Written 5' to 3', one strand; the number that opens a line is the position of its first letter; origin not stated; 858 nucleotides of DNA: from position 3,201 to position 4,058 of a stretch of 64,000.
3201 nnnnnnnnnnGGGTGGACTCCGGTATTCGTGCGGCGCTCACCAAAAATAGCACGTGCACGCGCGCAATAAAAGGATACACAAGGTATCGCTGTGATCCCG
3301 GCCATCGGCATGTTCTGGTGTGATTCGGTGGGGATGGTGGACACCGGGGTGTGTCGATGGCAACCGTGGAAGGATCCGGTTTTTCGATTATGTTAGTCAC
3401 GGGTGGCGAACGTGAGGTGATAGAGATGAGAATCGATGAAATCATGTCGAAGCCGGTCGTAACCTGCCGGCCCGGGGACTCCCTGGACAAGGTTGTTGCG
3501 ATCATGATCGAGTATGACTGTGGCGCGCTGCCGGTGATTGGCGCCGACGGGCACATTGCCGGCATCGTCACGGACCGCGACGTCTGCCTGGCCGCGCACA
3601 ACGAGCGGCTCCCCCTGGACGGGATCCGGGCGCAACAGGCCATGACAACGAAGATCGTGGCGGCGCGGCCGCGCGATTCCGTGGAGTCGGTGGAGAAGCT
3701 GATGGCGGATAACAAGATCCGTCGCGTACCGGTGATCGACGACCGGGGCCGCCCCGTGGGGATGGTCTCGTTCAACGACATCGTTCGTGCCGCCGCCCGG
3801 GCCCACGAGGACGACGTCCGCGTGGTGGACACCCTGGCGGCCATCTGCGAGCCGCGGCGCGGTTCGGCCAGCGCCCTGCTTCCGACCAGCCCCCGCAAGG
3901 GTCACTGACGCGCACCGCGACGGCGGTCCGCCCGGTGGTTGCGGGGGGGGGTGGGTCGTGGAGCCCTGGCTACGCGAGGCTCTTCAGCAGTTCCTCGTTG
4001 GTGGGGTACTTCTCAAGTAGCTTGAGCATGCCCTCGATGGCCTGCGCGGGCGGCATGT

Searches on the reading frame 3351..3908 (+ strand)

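Call 46: search_protein_families(library=pfam, proteins=[window:3351-3908:+], max_evalue=0.00001)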
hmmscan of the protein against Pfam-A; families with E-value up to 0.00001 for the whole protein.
window:3351-3908:+ (185 aa): 1 family
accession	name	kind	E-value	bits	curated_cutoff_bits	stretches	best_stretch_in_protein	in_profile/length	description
PF00571.33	CBS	-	5.4e-31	107.1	24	2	29-81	2-54/57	CBS domain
